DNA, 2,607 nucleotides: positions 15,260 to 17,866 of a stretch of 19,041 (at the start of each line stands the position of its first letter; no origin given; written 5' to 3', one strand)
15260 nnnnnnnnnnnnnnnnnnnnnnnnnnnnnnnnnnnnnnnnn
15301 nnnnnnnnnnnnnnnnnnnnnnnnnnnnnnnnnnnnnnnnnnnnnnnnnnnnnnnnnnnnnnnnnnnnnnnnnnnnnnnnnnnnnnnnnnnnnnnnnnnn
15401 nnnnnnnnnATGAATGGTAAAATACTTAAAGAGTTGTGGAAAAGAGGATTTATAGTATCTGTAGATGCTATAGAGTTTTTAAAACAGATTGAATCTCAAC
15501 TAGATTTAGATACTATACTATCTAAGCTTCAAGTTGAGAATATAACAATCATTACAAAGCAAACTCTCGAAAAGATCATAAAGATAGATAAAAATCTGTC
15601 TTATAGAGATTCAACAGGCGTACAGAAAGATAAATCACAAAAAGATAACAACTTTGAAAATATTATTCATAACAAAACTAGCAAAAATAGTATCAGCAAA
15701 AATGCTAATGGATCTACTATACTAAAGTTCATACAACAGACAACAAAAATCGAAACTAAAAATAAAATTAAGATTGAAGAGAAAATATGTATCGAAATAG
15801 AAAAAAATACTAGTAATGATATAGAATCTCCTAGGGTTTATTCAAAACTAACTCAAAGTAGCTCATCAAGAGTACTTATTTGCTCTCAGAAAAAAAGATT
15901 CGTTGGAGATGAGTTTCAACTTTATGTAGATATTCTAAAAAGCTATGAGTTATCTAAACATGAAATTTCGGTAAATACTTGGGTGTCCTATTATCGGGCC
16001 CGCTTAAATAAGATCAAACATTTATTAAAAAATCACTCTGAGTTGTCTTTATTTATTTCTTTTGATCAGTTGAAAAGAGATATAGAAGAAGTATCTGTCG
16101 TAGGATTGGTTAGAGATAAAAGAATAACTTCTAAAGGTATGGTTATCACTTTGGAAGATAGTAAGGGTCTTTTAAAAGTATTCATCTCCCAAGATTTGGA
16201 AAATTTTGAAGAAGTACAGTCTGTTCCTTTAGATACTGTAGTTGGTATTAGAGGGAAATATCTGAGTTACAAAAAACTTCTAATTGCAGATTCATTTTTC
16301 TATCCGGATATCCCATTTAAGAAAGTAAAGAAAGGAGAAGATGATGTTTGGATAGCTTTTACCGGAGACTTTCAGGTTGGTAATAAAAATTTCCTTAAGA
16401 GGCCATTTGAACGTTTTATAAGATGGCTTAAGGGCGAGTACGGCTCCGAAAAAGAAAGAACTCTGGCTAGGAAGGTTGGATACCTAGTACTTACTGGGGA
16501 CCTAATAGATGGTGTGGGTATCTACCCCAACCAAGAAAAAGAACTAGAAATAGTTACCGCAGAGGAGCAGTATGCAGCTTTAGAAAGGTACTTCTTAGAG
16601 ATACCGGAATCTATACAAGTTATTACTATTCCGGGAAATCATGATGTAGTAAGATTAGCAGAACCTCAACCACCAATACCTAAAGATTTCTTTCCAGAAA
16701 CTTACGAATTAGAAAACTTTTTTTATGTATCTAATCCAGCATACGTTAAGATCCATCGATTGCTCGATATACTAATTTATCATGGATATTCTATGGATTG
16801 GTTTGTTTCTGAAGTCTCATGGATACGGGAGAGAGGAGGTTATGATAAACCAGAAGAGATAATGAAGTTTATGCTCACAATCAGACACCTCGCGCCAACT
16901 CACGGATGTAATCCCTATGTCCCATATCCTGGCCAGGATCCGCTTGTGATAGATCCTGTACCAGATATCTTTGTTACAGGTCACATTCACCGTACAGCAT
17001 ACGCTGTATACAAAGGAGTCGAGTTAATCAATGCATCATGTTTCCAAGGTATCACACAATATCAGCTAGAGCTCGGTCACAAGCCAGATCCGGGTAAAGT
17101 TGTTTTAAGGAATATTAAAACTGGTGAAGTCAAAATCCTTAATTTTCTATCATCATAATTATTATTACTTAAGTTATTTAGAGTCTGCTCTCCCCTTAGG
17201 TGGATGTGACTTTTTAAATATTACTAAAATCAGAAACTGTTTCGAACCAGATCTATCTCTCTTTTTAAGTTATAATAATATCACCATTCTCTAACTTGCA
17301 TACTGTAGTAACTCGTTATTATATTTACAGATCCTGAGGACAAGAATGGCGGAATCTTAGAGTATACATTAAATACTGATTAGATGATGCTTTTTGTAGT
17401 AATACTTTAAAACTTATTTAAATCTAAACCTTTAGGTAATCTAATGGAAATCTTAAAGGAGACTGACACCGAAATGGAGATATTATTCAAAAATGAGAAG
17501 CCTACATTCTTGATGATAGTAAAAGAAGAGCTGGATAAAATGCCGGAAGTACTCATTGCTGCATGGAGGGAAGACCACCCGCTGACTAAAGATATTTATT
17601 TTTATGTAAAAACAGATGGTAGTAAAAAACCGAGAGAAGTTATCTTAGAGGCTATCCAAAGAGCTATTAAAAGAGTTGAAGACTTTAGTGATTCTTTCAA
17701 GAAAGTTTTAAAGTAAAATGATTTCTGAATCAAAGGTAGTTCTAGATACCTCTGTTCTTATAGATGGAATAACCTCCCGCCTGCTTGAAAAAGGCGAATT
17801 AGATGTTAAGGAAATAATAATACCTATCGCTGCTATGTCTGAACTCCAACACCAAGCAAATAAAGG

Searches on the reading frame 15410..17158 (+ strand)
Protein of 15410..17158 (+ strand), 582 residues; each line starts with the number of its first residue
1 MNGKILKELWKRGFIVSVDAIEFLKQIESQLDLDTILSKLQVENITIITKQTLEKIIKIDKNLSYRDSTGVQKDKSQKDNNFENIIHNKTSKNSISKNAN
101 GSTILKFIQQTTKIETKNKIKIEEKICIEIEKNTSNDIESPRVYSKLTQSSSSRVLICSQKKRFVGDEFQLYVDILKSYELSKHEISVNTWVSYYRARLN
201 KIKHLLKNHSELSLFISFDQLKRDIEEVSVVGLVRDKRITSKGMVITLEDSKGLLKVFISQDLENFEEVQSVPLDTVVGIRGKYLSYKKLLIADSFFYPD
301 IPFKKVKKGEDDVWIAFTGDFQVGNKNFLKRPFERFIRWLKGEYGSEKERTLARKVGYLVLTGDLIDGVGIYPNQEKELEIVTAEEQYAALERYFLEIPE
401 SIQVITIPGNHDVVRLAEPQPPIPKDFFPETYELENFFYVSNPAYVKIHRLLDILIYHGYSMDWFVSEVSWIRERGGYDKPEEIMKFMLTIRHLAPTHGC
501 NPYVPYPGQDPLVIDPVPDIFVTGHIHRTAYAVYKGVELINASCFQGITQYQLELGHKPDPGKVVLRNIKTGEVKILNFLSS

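Call 5: search_protein_families(library=pfam, proteins=[window:15410-17158:+], max_evalue=0.1)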
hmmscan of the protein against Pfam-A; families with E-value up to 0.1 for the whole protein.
window:15410-17158:+ (582 aa): 3 families
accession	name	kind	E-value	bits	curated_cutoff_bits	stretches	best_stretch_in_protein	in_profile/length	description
PF04042.21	DNA_pol_E_B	-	4.4e-16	59.4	29.1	1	315-525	1-203/210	DNA polymerase alpha/epsilon subunit B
PF00149.33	Metallophos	-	1.4e-11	45.6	21.5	1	315-528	3-190/191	Calcineurin-like phosphoesterase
PF01336.31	tRNA_anti-codon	-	2.8e-05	24.4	27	1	228-283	1-56/75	OB-fold nucleic acid binding domain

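Call 6: search_protein_families(library=ncbifam, proteins=[window:15410-17158:+], max_evalue=0.1)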
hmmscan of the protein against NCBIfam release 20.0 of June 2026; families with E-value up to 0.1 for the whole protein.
window:15410-17158:+ (582 aa): 9 families
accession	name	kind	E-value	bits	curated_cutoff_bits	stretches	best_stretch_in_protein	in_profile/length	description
NF003118.0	PRK04036.1-3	equivalog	1.1e-131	440.2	445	2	111-579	24-479/481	DNA-directed DNA polymerase II small subunit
NF003120.0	PRK04036.1-5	equivalog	7.7e-113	377.8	671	1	3-579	3-546/547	DNA-directed DNA polymerase II small subunit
NF003119.0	PRK04036.1-4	equivalog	1.9e-91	307.4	823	1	40-575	50-577/590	DNA-directed DNA polymerase II small subunit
NF003117.0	PRK04036.1-2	equivalog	2.6e-87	293.7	993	1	163-578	229-643/650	DNA-directed DNA polymerase II small subunit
NF003116.0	PRK04036.1-1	equivalog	1.4e-77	261.5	425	1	3-579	7-529/530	DNA-directed DNA polymerase II small subunit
NF053862.1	DS9_1_antiphage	equivalog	0.0051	15.7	420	1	353-420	238-296/486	anti-phage phosphoesterase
NF001756.1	PRK00484.1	subfamily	0.0061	15.3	468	1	200-285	30-114/488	lysine--tRNA ligase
NF003483.0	PRK05159.1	equivalog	0.0072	15.2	353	1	224-285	16-79/438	aspartate--tRNA(Asn) ligase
NF001750.0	PRK00476.1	equivalog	0.013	13.8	443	1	226-283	19-78/590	aspartate--tRNA ligase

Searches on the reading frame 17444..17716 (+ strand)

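Call 28: search_protein_families(library=pfam, proteins=[window:17444-17716:+], max_evalue=0.01)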
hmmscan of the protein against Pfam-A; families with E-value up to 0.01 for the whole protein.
window:17444-17716:+ (90 aa): 2 families
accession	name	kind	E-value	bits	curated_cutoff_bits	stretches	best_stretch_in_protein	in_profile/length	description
PF13656.11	RNA_pol_L_2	-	3.6e-15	55.9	27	1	10-83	1-74/75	RNA polymerase Rpb3/Rpb11 dimerisation domain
PF01193.29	RNA_pol_L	-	4.4e-05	23.6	24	1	13-75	2-71/74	RNA polymerase Rpb3/Rpb11 dimerisation domain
